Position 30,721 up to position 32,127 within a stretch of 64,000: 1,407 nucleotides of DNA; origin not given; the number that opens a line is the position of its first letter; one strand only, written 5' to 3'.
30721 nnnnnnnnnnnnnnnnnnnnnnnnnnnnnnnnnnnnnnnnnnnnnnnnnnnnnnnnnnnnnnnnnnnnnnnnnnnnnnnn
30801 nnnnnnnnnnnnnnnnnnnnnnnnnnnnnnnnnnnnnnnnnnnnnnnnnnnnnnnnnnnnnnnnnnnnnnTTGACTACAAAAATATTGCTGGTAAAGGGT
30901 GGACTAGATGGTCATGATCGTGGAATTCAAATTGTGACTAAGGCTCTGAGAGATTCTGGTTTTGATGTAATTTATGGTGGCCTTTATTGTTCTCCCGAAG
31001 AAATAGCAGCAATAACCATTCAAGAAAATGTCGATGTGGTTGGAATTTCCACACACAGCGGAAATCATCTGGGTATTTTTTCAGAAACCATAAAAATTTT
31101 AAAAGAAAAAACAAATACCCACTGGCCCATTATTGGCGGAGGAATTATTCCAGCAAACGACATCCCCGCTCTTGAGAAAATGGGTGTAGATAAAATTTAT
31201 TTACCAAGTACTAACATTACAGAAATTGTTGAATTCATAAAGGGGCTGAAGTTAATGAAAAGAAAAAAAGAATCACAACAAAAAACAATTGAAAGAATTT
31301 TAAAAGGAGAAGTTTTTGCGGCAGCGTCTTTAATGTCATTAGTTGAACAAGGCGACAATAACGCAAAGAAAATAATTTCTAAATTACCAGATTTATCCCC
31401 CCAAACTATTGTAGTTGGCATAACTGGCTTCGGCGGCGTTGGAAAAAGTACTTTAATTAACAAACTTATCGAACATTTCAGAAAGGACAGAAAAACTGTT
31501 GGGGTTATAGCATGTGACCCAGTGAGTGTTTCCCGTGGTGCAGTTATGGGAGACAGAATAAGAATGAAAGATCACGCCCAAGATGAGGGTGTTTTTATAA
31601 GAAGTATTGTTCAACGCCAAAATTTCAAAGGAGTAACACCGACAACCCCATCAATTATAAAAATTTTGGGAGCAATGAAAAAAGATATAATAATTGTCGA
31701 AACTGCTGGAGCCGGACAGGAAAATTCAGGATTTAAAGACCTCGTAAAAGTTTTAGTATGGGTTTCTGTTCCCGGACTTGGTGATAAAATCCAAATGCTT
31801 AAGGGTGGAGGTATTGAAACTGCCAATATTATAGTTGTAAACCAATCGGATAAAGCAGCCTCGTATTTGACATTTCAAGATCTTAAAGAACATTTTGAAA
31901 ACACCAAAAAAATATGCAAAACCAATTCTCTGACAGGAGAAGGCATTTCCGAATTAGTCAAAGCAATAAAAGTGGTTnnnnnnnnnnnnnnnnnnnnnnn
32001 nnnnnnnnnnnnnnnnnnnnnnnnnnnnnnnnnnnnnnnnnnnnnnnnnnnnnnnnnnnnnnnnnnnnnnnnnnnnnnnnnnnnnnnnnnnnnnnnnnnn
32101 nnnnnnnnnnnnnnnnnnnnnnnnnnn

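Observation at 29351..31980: Split, translationally coupled IcmF-like B12 acyl-CoA mutase: substrate barrel followed by a B12-domain-MeaB GTPase fusion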

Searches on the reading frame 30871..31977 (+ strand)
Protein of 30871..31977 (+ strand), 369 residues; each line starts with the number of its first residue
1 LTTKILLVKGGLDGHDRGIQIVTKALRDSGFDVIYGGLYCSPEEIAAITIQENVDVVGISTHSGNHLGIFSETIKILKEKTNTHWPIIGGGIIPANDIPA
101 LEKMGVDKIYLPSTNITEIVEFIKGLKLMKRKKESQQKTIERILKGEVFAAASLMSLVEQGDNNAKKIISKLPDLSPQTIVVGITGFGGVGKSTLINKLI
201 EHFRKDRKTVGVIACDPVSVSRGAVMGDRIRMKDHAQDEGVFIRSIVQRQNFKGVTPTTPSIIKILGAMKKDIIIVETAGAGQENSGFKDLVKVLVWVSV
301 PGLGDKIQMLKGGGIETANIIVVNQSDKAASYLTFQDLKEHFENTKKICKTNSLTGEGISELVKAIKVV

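Call 5: search_protein_families(library=pfam, proteins=[window:30871-31977:+], max_evalue=0.01)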
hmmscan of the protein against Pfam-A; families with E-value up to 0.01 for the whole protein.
window:30871-31977:+ (369 aa): 16 families
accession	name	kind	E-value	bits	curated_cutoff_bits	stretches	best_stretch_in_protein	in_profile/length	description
PF03308.22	MeaB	-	3.8e-49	167.6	23.1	1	153-367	3-232/273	Methylmalonyl Co-A mutase-associated GTPase MeaB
PF02310.24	B12-binding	-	1.6e-21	76.8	32.1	1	4-116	2-116/121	B12 binding domain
PF02492.25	cobW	-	1.2e-06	28.6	20.7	1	181-344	2-171/180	CobW/HypB/UreG, nucleotide-binding domain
PF00448.28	SRP54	-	2.2e-06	27.9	22.7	1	181-291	3-105/196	SRP54-type protein, GTPase domain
PF03193.22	RsgA_GTPase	-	1.7e-05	25.1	30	1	163-203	95-130/174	RsgA GTPase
PF07693.20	KAP_NTPase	-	2.9e-05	23.9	20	1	164-221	4-62/293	KAP family P-loop domain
PF03266.21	NTPase_1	-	7.8e-05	23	23.9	1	182-234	2-53/168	NTPase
PF03205.20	MobB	-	0.00012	22.4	26.6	1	181-277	1-97/133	Molybdopterin guanine dinucleotide synthesis protein B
PF01926.29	MMR_HSR1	-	0.00015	22.3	21.9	1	182-202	2-22/113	50S ribosome-binding GTPase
PF00931.28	NB-ARC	-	0.0002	21.1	23.5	1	165-208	5-47/248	NB-ARC domain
PF03029.23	ATP_bind_1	-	0.00078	19.7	27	1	184-217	1-34/240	Conserved hypothetical ATP binding protein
PF01656.29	CbiA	-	0.0027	18.1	25.4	1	186-268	6-54/125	CobQ/CobB/MinD/ParA nucleotide binding domain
PF00142.24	Fer4_NifH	-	0.0045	16.9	25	1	182-247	3-74/271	4Fe-4S iron sulfur cluster binding proteins, NifH/frxC family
PF00005.33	ABC_tran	-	0.0067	17.5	25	0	181-257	13-80/137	ABC transporter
PF05970.20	PIF1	-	0.0068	16.5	25.9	0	167-215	12-58/223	PIF1-like helicase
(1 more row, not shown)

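Call 6: search_protein_families(library=ncbifam, proteins=[window:30871-31977:+], max_evalue=0.00001)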
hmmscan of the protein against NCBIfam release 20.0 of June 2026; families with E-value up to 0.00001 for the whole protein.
window:30871-31977:+ (369 aa): 9 families
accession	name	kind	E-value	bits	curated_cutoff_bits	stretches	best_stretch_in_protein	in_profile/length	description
TIGR00750.1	lao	equivalog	2.8e-54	184.3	240.75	1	146-367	1-234/300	methylmalonyl Co-A mutase-associated GTPase MeaB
NF045497.1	IsobCoAmut_IcmF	equivalog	8.3e-51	172.9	1500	1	12-348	12-361/1076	fused isobutyryl-CoA mutase/GTPase IcmF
NF006958.0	PRK09435.1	equivalog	5.3e-38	130.9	329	1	129-362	3-252/333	methylmalonyl Co-A mutase-associated GTPase MeaB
TIGR00640.1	acid_CoA_mut_C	subfamily_domain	5.9e-36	123.4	57.45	1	3-124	3-124/132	methylmalonyl-CoA mutase C-terminal domain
NF006944.0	PRK09426.1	equivalog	4.1e-29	101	876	1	4-123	591-710/721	methylmalonyl-CoA mutase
NF002612.0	PRK02261.1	equivalog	1.3e-07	31.2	110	1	7-135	8-141/148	methylaspartate mutase subunit S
TIGR00064.1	ftsY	equivalog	1.2e-06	28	260.7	1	132-290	32-181/279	signal recognition particle-docking protein FtsY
TIGR00101.1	ureG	equivalog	6.2e-06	26.2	204.2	0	269-332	90-153/199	urease accessory protein UreG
TIGR01501.1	MthylAspMutase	equivalog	7.5e-06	25.7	135.8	0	7-124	6-129/134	methylaspartate mutase subunit S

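Call 8: search_solved_structures(query=window:30871-31977:+, max_evalue=0.00001)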
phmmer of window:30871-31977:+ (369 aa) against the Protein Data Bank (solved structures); distinct sequences matched with E-value up to 0.00001: 20.
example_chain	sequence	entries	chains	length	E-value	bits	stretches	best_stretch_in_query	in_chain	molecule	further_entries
4xc6_A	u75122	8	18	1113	1.4e-39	139.4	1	11-344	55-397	Isobutyryl-CoA mutase fused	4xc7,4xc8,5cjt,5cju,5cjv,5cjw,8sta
8ssl_A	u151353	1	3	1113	9.3e-39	136.6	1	11-344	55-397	Fused isobutyryl-CoA mutase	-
6cum_A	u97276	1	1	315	2e-34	122.4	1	146-367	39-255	LAO/AO transport system ATPase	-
2yxb_A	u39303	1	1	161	1.1e-31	113.4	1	4-137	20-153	Coenzyme B12-dependent mutase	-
4r3u_C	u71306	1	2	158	9.1e-30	107.1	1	4-128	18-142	2-hydroxyisobutyryl-CoA mutase small subunit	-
8dpb_A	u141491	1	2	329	4.5e-24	88.4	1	140-328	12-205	Methylmalonyl-CoA mutase accessory protein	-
2qm7_A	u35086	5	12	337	8.5e-24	87.4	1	140-328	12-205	GTPase/ATPase | Methylmalonyl-CoA mutase accessory protein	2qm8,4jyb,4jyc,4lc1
3tk1_A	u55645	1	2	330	1.3e-23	86.9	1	164-328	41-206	Membrane ATPase/protein kinase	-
2p67_A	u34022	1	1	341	2.4e-23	86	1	137-328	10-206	LAO/AO transport system kinase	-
3nxs_A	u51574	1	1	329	2e-22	83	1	141-328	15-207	LAO/AO transport system ATPase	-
9i49_A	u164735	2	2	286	2.6e-22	82.6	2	21-136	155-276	Coenzyme B12-dependent mutase,Uroporphyrinogen-III synthase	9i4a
3md0_A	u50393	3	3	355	5.7e-22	81.4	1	165-327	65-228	Arginine/ornithine transport system ATPase | Probable GTPase Rv1496/MT1543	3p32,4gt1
2www_A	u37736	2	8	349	1.3e-20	77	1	177-361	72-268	METHYLMALONIC ACIDURIA TYPE A PROTEIN, MITOCHONDRIAL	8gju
8dpb_C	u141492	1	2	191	1.2e-19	73.8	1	4-120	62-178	Methylmalonyl-CoA mutase, alpha subunit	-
1e1c_A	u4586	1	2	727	3.1e-18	69.2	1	4-126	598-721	METHYLMALONYL-COA MUTASE ALPHA CHAIN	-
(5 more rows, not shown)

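Call 10: find_homologous_proteins(query=window:30871-31977:+, max_evalue=1e-10)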
Query window:30871-31977:+ (369 aa): 6904 proteins with E <= 1e-10 among 8000 candidates; the best 120 are listed.
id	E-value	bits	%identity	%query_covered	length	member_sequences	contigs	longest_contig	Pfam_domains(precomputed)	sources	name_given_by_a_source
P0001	1.2e-234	796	100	100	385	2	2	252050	PF02492.26,PF07693.21,PF03193.23,PF00448.29,PF03308.23,PF02310.25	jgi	-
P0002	2.1e-145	502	62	99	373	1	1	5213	PF02492.26,PF03308.23,PF02310.25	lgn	-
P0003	3.3e-142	492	61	99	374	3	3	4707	PF00142.25,PF03308.23,PF02310.25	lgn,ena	-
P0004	4.4e-133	462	58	99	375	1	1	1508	PF03308.23,PF02310.25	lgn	-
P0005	2.1e-130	453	57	99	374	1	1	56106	PF02492.26,PF03193.23,PF03308.23,PF02310.25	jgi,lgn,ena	-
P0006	2.4e-129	449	59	99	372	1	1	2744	PF02492.26,PF03308.23,PF02310.25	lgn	-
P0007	3.0e-128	446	59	99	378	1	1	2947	PF02492.26,PF07693.21,PF03308.23,PF02310.25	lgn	-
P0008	2.0e-127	443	55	99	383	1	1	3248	PF02492.26,PF03308.23,PF02310.25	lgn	-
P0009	2.7e-126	439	56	99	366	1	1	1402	PF03266.22,PF03308.23,PF02310.25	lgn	-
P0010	3.0e-125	436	56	99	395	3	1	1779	PF07693.21,PF03308.23,PF02310.25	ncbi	-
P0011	1.2e-121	424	55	99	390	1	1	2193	PF02492.26,PF03308.23,PF02310.25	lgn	-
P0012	2.5e-118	413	55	99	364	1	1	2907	PF03308.23,PF02310.25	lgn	-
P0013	4.2e-84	301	59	66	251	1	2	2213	PF01656.30,PF03308.23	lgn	-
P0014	3.0e-83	298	58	65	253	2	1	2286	PF03308.23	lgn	-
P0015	2.2e-82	295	60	64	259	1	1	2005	PF02492.26,PF03308.23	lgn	-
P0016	2.1e-77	279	56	63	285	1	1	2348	PF02492.26,PF03193.23,PF03308.23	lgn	-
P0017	2.4e-75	272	41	98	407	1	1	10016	PF03308.23,PF02310.25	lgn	-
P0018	1.6e-70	256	42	94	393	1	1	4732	PF02492.26,PF03308.23,PF02310.25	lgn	-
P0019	2.9e-69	252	38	98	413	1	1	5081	PF03308.23,PF02310.25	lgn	-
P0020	6.3e-69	251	37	99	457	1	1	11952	PF02492.26,PF00009.34,PF03308.23,PF13191.13,PF02310.25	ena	-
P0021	1.8e-67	246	38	99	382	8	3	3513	PF02492.26,PF01926.30,PF07693.21,PF00009.34,PF03193.23,PF03308.23,PF02310.25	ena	-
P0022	8.4e-66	240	36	99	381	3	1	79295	PF02492.26,PF03308.23,PF02310.25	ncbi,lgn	ncbi:MAG: cobalamin-dependent protein [Phycisphaerae bacterium]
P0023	6.4e-64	234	37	98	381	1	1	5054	PF02492.26,PF00009.34,PF03193.23,PF03029.24,PF03308.23,PF02310.25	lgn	-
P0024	1.9e-63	233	37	99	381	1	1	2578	PF02492.26,PF01656.30,PF13604.13,PF03308.23,PF13191.13,PF02310.25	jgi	jgi:LAO/AO transport system ATPase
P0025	5.6e-63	231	39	93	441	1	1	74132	PF02492.26,PF03308.23,PF02310.25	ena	-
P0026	9.0e-63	231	36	98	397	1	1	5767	PF02492.26,PF03266.22,PF03308.23,PF02310.25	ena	-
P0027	9.7e-63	230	36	99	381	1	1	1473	PF02492.26,PF03266.22,PF00009.34,PF03308.23,PF02310.25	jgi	-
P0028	1.1e-61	227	36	98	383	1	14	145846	PF03308.23,PF13191.13,PF02310.25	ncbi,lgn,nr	ncbi:MAG: cobalamin-dependent protein [Phycisphaerae bacterium]|nr:cobalamin-dependent protein [Phyc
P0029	1.5e-61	227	36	99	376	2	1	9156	PF02492.26,PF01656.30,PF00009.34,PF03308.23,PF02310.25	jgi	jgi:LAO/AO transport system ATPase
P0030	9.7e-61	224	35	99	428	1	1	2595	PF13604.13,PF00009.34,PF03308.23,PF13191.13,PF02310.25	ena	-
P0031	1.1e-60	224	37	99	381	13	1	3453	PF02492.26,PF01656.30,PF00009.34,PF03193.23,PF03308.23,PF13191.13,PF02310.25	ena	-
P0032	6.4e-60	221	35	98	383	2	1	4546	PF02492.26,PF00009.34,PF03193.23,PF03308.23,PF02310.25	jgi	jgi:LAO/AO transport system ATPase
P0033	7.2e-60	221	35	99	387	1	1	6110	PF02492.26,PF01656.30,PF00009.34,PF03193.23,PF03308.23,PF02310.25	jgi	jgi:LAO/AO transport system ATPase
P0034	9.7e-60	221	35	99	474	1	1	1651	PF03308.23,PF02310.25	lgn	-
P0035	1.8e-59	220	36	98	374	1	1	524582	PF02492.26,PF03308.23,PF02310.25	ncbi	-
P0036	3.8e-59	219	35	99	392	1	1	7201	PF02492.26,PF01656.30,PF00009.34,PF03308.23,PF02310.25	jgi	jgi:LAO/AO transport system ATPase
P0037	5.3e-59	218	34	99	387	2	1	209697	PF02492.26,PF01656.30,PF00009.34,PF03193.23,PF03308.23,PF02310.25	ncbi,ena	-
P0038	1.2e-58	217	35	99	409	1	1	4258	PF02492.26,PF01656.30,PF00009.34,PF03308.23,PF13191.13,PF02310.25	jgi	jgi:LAO/AO transport system ATPase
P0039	1.7e-58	216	36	91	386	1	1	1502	PF02492.26,PF01656.30,PF00009.34,PF03308.23,PF02310.25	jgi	jgi:LAO/AO transport system ATPase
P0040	2.7e-58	216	35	99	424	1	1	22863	PF01656.30,PF00009.34,PF03308.23,PF13191.13,PF02310.25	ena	-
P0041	3.5e-58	215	34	99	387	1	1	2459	PF02492.26,PF01656.30,PF00009.34,PF03193.23,PF03308.23,PF02310.25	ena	-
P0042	4.1e-58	215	36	99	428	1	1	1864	PF02492.26,PF13193.13,PF13401.13,PF03308.23,PF02310.25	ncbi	-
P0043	1.1e-57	214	35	99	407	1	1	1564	PF02492.26,PF01656.30,PF00009.34,PF03193.23,PF03308.23,PF02310.25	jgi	jgi:LAO/AO transport system ATPase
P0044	1.3e-57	214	34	99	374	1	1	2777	PF02492.26,PF01656.30,PF00009.34,PF03308.23,PF13191.13,PF02310.25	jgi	jgi:LAO/AO transport system ATPase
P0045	3.0e-57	212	34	98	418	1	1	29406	PF03308.23,PF02310.25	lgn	-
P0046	3.1e-57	212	35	98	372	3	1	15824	PF02492.26,PF03193.23,PF03308.23,PF02310.25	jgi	-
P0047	3.9e-57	212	35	99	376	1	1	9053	PF02492.26,PF01656.30,PF03308.23,PF02310.25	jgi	jgi:methylmalonyl-CoA mutase cobalamin-binding domain/chain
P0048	8.8e-56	208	34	98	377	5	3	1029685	PF02492.26,PF03308.23,PF13191.13,PF02310.25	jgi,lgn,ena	-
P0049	2.9e-55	206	35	98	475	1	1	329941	PF02492.26,PF01656.30,PF03308.23,PF02310.25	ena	-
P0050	4.9e-55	205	35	97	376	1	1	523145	PF03308.23,PF02310.25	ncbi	ncbi:MAG: cobalamin-dependent protein [Phycisphaerae bacterium]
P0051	5.2e-55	205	34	99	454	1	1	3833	PF02492.26,PF03308.23,PF13191.13,PF02310.25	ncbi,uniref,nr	ncbi:methylmalonyl Co-A mutase-associated GTPase MeaB [Geomonas sp.]|uniref:methylmalonyl Co-A mutas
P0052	5.3e-55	205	34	98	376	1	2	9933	PF02492.26,PF03266.22,PF03193.23,PF03308.23,PF13191.13,PF02310.25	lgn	-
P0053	1.4e-54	204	33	98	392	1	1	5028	PF00142.25,PF02492.26,PF01656.30,PF00009.34,PF03193.23,PF03308.23,PF02310.25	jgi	jgi:LAO/AO transport system ATPase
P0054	2.6e-54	203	33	99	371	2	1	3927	PF00142.25,PF02492.26,PF03266.22,PF01656.30,PF03193.23,PF03308.23,PF13191.13,PF02310.25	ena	-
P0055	1.4e-52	197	35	97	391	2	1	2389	PF02492.26,PF01656.30,PF03308.23,PF02310.25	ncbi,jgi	-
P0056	1.8e-51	193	35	92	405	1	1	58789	PF02492.26,PF01656.30,PF03193.23,PF03308.23,PF13191.13,PF02310.25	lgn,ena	-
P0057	2.0e-51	193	35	98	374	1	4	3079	PF02492.26,PF01656.30,PF03308.23,PF02310.25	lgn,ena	-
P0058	2.5e-51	193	33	96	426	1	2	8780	PF03308.23,PF02310.25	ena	-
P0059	2.1e-50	190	34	98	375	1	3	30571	PF03308.23,PF02310.25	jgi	-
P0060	4.0e-50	189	33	99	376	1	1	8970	PF02492.26,PF01656.30,PF03308.23,PF02310.25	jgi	jgi:methylmalonyl-CoA mutase cobalamin-binding domain/chain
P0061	1.5e-49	187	34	98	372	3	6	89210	PF02492.26,PF03308.23,PF02310.25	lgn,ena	-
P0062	2.9e-49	186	34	98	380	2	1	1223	PF02492.26,PF01656.30,PF03308.23,PF02310.25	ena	-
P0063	4.6e-49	185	33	98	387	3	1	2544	PF03308.23,PF02310.25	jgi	jgi:LAO/AO transport system ATPase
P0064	9.8e-49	184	34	98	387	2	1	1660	PF02492.26,PF03308.23,PF02310.25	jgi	jgi:LAO/AO transport system ATPase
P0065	1.1e-48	184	35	98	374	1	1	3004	PF03308.23,PF02310.25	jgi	jgi:methylmalonyl-CoA mutase cobalamin-binding domain/chain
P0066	1.4e-48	184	34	98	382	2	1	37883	PF02492.26,PF01656.30,PF03308.23,PF02310.25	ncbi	ncbi:MAG: cobalamin-dependent protein [Phycisphaerales bacterium]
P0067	1.8e-48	183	33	98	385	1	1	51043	PF03308.23,PF02310.25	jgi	-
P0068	1.8e-48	183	33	98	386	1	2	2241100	PF03308.23,PF02310.25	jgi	jgi:LAO/AO transport system ATPase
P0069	1.9e-48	183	44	62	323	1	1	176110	PF02492.26,PF24883.3,PF00009.34,PF03029.24,PF03308.23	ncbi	ncbi:MAG: methylmalonyl Co-A mutase-associated GTPase MeaB [Thermodesulfobacteriota bacterium]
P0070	2.1e-48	183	35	98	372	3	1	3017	PF02492.26,PF01656.30,PF03308.23,PF02310.25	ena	-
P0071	2.4e-48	183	34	98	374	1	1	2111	PF03308.23,PF02310.25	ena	-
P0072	2.8e-48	183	35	98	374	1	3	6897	PF03308.23,PF02310.25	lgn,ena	-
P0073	3.2e-48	183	45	63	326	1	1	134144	PF03308.23,PF13191.13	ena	-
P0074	3.2e-48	183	44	65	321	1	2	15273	PF02492.26,PF03266.22,PF00009.34,PF03029.24,PF03308.23,PF13191.13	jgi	jgi:LAO/AO transport system kinase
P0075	4.2e-48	182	45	63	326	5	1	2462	PF02492.26,PF03308.23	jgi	jgi:LAO/AO transport system kinase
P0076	5.6e-48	182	34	98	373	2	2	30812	PF02492.26,PF01656.30,PF03308.23,PF02310.25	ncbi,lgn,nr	ncbi:MAG: cobalamin-dependent protein [Phycisphaerae bacterium]|nr:cobalamin-dependent protein [Phyc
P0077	5.6e-48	182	33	98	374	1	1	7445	PF03308.23,PF02310.25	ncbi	-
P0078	5.8e-48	182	34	98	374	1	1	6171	PF03308.23,PF02310.25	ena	-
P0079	6.5e-48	182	33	98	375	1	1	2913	PF02492.26,PF01656.30,PF03308.23,PF02310.25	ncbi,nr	ncbi:MAG: cobalamin-dependent protein [Phycisphaerales bacterium]|nr:cobalamin-dependent protein [Ph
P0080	7.2e-48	181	33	98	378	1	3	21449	PF03308.23,PF02310.25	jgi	-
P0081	7.3e-48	181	33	99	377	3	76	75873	PF02492.26,PF01656.30,PF03308.23,PF02310.25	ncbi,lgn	-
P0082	7.7e-48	181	45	62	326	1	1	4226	PF02492.26,PF03266.22,PF01656.30,PF00009.34,PF03029.24,PF03308.23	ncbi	-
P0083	9.4e-48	181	33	98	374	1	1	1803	PF02492.26,PF01656.30,PF03308.23,PF02310.25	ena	-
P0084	1.1e-47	181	34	98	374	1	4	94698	PF03308.23,PF02310.25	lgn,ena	-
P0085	1.2e-47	181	37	98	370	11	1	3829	PF03308.23,PF02310.25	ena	-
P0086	1.2e-47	181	44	61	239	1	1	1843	PF02492.26,PF01926.30,PF00009.34,PF13401.13,PF00448.29,PF03308.23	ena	-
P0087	1.2e-47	181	43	63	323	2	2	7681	PF02492.26,PF03266.22,PF00009.34,PF03029.24,PF03308.23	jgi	jgi:LAO/AO transport system kinase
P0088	1.2e-47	181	32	98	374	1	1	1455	PF03308.23,PF02310.25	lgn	-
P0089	1.2e-47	181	45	62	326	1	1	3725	PF02492.26,PF03266.22,PF01656.30,PF00009.34,PF03029.24,PF03308.23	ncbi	-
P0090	1.3e-47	181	34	98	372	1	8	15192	PF02492.26,PF01656.30,PF03308.23,PF02310.25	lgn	-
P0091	1.5e-47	180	34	96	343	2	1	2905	PF01656.30,PF03308.23,PF02310.25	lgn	-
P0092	1.6e-47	180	34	98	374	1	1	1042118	PF02492.26,PF03308.23,PF02310.25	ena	-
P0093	1.7e-47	180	44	62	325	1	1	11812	PF03029.24,PF03308.23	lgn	-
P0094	1.9e-47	180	33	98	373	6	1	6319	PF02492.26,PF01656.30,PF03308.23,PF02310.25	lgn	-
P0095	1.9e-47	180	34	99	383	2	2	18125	PF02492.26,PF03308.23,PF02310.25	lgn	-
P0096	2.1e-47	180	33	98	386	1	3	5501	PF03308.23,PF02310.25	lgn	-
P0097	2.3e-47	180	33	98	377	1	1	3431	PF03308.23,PF02310.25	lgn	-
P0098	2.6e-47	180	34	98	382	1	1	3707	PF02492.26,PF01656.30,PF03308.23,PF02310.25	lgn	-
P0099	2.7e-47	180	43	62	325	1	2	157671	PF03029.24,PF03308.23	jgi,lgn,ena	-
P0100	3.0e-47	179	33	98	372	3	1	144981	PF02492.26,PF03308.23,PF02310.25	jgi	jgi:LAO/AO transport system ATPase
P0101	3.2e-47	179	34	98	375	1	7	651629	PF02492.26,PF01656.30,PF03308.23,PF02310.25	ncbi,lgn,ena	-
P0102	3.2e-47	179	33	98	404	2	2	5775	PF03308.23,PF02310.25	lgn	-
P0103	3.3e-47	179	34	98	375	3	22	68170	PF02492.26,PF01656.30,PF03308.23,PF02310.25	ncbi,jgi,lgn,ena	-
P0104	3.6e-47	179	43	63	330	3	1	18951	PF02492.26,PF03266.22,PF03029.24,PF03308.23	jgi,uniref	uniref:Methylmalonyl Co-A mutase-associated GTPase MeaB n=1 Tax=Desulfobacca acetoxidans TaxID=60893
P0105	3.7e-47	179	35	98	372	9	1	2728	PF02492.26,PF01656.30,PF03308.23,PF02310.25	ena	-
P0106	3.7e-47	179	34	98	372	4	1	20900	PF02492.26,PF01656.30,PF03308.23,PF02310.25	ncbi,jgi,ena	ncbi:MAG: cobalamin-dependent protein [Planctomycetota bacterium]|jgi:methylmalonyl-CoA mutase cobal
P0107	3.7e-47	179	34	98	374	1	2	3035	PF03308.23,PF02310.25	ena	-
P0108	3.7e-47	179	44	63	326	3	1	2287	PF03308.23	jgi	jgi:LAO/AO transport system kinase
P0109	3.8e-47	179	33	98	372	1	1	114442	PF02492.26,PF03308.23,PF02310.25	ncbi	ncbi:MAG: cobalamin-dependent protein [Phycisphaerales bacterium]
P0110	3.9e-47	179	42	63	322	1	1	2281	PF02492.26,PF03266.22,PF01656.30,PF24883.3,PF00009.34,PF03029.24,PF03308.23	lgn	-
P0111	4.1e-47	179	44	62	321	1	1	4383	PF02492.26,PF01656.30,PF00009.34,PF03308.23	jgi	jgi:LAO/AO transport system kinase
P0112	4.3e-47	179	43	63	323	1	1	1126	PF03266.22,PF03308.23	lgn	-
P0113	4.4e-47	179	34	98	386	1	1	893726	PF02492.26,PF03308.23,PF02310.25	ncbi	ncbi:MAG: cobalamin-dependent protein [Phycisphaerales bacterium]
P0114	4.6e-47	179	43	62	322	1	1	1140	PF02492.26,PF03266.22,PF01656.30,PF24883.3,PF00009.34,PF03029.24,PF03308.23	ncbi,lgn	-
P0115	4.8e-47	179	34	98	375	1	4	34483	PF02492.26,PF01656.30,PF03308.23,PF02310.25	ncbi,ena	-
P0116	4.8e-47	179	47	56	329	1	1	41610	PF02492.26,PF01656.30,PF00009.34,PF03308.23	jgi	jgi:LAO/AO transport system kinase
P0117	4.9e-47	179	34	98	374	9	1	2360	PF03308.23,PF02310.25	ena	-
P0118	5.1e-47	179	33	98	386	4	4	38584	PF03308.23,PF02310.25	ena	-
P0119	5.2e-47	179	44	63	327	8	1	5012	PF03266.22,PF03029.24,PF03308.23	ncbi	-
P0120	5.8e-47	179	43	63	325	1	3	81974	PF03308.23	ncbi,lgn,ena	-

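Call 11: find_encoding_contigs(protein=P0001, flank=10000, max_places=3)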
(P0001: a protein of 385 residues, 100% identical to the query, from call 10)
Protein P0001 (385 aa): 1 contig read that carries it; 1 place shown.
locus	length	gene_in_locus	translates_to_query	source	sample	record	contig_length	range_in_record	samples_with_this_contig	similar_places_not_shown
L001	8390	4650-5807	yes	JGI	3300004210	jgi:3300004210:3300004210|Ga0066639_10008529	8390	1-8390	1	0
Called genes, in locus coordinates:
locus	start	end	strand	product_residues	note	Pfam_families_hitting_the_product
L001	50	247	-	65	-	-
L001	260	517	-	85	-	-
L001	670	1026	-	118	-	-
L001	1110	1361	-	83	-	-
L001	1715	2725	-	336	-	PF22352:K319L-like_PKD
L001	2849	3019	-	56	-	-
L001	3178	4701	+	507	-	PF01642:MM_CoA_mutase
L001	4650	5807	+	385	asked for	PF02310:B12-binding, PF03193:RsgA_GTPase (faint), PF03308:MeaB, PF07693:KAP_NTPase (faint), PF00448:SRP54 (weak), PF02492:cobW (faint)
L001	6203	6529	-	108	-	PF02635:DsrE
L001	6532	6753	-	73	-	PF09834:DUF2061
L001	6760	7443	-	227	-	PF09851:SHOCT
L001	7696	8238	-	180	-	-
